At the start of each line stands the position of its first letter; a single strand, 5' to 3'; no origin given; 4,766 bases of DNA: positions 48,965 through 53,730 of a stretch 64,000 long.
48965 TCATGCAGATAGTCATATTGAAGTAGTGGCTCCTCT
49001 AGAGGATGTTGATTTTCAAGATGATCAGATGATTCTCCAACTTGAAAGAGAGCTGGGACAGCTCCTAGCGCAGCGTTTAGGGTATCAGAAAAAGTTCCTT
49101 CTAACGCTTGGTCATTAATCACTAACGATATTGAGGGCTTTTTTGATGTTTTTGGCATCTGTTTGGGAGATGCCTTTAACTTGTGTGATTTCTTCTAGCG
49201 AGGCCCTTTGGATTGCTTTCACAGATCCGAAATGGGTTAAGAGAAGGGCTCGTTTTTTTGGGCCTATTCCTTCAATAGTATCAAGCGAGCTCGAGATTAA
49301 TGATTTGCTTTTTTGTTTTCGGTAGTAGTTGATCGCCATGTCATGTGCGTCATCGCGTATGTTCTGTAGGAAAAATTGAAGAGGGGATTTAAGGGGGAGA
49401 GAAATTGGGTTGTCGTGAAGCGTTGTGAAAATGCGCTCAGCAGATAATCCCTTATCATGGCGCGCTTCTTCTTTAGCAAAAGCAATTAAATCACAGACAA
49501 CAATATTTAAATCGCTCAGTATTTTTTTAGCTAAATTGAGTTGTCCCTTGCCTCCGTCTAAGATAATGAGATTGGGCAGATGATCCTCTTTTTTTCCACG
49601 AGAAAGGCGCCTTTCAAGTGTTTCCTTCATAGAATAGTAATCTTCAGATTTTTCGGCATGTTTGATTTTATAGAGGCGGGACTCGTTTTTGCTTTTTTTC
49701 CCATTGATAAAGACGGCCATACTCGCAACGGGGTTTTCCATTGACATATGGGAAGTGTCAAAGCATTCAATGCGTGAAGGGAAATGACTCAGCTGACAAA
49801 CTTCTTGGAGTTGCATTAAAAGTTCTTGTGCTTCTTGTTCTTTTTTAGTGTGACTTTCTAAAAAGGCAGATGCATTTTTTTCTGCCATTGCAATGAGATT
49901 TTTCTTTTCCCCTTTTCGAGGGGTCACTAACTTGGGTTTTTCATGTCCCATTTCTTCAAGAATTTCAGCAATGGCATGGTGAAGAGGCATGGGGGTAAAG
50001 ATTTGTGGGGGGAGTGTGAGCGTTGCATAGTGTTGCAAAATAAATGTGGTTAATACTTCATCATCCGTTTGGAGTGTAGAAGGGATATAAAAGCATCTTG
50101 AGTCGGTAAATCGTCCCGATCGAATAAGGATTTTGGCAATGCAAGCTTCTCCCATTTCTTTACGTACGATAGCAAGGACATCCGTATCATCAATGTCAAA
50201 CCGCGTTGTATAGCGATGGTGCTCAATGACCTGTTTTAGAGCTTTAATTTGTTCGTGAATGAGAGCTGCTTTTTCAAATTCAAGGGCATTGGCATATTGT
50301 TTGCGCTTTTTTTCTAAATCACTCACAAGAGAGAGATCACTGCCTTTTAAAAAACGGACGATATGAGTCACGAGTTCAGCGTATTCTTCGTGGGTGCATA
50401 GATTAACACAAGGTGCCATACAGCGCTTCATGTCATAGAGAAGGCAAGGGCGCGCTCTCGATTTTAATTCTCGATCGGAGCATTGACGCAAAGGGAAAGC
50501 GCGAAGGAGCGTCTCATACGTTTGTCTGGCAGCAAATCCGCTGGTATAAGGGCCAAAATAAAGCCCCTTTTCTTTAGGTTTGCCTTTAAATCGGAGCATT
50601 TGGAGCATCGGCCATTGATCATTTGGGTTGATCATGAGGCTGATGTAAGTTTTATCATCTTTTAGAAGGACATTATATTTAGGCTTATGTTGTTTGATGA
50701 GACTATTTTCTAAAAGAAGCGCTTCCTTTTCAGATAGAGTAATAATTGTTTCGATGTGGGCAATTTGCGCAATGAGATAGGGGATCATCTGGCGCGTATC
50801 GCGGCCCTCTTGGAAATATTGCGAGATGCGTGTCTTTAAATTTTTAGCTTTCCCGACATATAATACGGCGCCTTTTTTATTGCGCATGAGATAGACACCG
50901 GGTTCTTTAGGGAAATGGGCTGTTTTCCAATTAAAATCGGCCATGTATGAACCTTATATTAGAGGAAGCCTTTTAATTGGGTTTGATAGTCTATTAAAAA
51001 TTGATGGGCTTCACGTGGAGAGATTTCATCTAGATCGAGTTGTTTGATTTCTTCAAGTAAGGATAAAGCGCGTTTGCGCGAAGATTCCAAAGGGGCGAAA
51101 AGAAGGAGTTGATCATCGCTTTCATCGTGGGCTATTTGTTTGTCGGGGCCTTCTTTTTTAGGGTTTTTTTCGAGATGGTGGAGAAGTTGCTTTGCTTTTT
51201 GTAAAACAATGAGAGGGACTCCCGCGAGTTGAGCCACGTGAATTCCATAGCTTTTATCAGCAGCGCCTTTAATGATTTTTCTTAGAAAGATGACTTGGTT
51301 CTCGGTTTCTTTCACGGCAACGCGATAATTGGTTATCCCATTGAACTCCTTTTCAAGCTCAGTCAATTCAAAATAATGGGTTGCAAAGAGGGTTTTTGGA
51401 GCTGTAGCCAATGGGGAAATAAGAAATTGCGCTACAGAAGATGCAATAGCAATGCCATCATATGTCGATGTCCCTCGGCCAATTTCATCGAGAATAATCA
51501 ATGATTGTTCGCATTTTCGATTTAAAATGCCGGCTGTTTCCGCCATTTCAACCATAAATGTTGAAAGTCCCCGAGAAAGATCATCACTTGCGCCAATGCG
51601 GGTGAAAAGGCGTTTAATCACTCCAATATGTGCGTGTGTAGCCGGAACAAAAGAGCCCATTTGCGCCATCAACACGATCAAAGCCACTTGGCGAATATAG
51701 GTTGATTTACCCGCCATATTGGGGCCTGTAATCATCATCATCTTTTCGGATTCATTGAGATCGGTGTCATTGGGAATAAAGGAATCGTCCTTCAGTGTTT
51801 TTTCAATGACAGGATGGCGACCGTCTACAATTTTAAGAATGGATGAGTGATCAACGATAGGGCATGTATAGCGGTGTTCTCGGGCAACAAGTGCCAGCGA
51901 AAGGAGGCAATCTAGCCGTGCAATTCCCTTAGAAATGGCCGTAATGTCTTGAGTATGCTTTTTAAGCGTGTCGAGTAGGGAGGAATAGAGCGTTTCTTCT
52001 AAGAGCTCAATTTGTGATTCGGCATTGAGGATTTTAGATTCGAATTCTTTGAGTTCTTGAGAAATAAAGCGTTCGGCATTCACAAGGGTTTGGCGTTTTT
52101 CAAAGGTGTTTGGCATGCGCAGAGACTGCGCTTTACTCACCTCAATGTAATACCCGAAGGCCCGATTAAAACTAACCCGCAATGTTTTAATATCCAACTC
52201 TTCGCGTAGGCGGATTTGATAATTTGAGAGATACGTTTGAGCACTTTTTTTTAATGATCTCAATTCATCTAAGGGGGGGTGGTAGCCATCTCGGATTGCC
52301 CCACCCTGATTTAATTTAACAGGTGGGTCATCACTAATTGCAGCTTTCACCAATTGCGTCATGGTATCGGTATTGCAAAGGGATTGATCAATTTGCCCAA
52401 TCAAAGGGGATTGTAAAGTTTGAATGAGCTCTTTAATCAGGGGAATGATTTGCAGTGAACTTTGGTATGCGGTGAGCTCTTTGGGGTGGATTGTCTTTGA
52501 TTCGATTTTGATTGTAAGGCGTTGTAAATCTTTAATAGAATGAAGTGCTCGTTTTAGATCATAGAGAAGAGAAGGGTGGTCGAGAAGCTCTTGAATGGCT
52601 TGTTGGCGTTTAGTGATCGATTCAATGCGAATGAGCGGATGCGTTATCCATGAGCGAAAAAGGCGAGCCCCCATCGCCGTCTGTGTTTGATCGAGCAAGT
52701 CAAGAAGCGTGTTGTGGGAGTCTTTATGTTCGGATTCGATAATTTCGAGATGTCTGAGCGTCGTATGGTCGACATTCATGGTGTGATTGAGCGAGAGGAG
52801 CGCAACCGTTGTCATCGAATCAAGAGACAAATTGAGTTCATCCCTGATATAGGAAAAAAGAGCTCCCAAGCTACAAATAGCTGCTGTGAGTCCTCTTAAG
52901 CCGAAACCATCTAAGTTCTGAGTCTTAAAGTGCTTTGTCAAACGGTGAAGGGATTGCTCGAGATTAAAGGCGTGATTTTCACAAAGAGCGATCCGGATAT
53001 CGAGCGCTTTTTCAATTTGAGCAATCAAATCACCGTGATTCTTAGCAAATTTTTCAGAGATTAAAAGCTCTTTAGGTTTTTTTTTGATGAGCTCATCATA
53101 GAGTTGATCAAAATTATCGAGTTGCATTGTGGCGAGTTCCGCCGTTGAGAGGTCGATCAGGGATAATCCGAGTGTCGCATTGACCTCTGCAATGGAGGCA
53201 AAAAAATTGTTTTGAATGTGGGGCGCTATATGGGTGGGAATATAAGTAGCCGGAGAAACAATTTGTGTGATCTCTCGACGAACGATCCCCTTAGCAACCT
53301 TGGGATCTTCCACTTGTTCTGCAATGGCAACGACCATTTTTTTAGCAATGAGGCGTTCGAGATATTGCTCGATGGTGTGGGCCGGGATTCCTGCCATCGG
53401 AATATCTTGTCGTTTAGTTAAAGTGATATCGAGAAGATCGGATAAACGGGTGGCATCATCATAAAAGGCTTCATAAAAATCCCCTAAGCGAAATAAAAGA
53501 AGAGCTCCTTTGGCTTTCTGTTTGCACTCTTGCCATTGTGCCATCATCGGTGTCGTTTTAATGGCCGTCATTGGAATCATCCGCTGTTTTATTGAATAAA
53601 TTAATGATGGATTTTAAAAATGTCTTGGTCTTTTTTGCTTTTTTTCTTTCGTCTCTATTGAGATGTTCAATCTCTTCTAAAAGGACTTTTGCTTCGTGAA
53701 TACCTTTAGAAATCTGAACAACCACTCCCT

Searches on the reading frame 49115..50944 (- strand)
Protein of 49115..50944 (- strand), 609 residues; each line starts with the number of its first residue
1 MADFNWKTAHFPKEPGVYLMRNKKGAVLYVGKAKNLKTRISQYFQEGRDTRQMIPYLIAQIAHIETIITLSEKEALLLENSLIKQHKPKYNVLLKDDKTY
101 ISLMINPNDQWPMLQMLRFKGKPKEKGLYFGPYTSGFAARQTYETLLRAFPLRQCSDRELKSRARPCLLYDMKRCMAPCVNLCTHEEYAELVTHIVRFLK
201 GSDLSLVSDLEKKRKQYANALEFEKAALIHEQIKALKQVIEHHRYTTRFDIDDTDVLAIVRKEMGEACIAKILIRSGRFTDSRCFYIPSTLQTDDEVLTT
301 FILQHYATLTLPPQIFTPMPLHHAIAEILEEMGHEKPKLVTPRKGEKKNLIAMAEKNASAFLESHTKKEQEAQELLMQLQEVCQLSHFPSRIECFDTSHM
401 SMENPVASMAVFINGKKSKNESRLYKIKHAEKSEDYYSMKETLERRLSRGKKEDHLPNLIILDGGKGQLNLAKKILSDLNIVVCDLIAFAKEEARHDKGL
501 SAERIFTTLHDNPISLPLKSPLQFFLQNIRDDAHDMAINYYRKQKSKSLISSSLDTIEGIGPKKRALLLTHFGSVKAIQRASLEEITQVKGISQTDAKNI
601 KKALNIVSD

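Call 34: search_protein_families(library=pfam, proteins=[window:49115-50944:-], max_evalue=0.001)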
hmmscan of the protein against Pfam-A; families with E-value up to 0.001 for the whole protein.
window:49115-50944:- (609 aa): 7 families
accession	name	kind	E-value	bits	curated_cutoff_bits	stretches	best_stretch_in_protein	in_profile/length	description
PF08459.17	UvrC_RNaseH_dom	-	4.9e-47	160.2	22.3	1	380-538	1-159/159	UvrC RNAse H endonuclease domain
PF22920.2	UvrC_RNaseH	-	4.3e-23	81.9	24.3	1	253-365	1-116/116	UvrC Ribonuclease H-like domain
PF01541.30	GIY-YIG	-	1.1e-11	45.3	22.6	1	15-91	2-78/78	GIY-YIG catalytic domain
PF14520.12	HHH_5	-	4.1e-11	43.6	27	1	553-604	3-55/57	Helix-hairpin-helix domain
PF02151.25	UVR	-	5.8e-07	29.5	21.5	1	206-238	3-35/36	UvrB/uvrC motif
PF12826.13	HHH_2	-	9.8e-06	26.1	27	1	557-602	8-53/64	Helix-hairpin-helix motif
PF00633.29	HHH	-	0.0005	20.2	24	0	575-594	2-21/30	Helix-hairpin-helix motif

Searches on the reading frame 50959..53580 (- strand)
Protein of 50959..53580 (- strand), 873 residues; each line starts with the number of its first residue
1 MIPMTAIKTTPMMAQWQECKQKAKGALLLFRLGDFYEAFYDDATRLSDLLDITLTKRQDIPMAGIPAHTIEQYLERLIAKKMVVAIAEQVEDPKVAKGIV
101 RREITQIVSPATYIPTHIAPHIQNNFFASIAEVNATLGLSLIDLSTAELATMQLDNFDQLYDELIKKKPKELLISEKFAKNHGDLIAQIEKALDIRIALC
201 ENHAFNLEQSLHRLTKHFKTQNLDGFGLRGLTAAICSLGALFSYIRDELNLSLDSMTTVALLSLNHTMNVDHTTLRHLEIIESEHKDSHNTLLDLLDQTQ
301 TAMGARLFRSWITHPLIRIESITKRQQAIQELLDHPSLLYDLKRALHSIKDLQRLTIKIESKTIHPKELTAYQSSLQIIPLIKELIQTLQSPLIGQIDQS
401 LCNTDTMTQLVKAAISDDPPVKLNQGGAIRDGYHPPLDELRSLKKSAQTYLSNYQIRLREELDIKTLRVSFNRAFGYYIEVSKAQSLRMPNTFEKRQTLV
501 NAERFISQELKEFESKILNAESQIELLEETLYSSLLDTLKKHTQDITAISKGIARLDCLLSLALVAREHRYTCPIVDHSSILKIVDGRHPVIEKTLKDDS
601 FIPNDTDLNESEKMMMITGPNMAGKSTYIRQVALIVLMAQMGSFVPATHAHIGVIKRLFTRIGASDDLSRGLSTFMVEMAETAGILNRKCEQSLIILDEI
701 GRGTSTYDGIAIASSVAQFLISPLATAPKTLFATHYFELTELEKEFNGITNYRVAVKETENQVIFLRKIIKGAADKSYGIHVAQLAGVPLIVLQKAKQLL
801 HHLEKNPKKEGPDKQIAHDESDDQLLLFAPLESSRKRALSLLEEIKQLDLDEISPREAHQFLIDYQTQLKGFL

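Call 48: search_protein_families(library=pfam, proteins=[window:50959-53580:-], max_evalue=0.001)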
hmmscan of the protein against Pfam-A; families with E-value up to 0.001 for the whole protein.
window:50959-53580:- (873 aa): 5 families
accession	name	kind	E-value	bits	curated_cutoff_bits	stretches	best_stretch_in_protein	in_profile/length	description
PF00488.27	MutS_V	-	1.6e-79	266.8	30.2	1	615-804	1-188/188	MutS domain V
PF05192.23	MutS_III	-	4.6e-45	154.8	34.1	1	273-563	1-194/194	MutS domain III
PF01624.25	MutS_I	-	5.4e-36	123.7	20.6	1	10-114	1-110/113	MutS domain I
PF05190.23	MutS_IV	-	1.3e-24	86.7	22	1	432-522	1-91/92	MutS family domain IV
PF05188.22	MutS_II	-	7.3e-20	72.2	25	1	125-247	1-123/133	MutS domain II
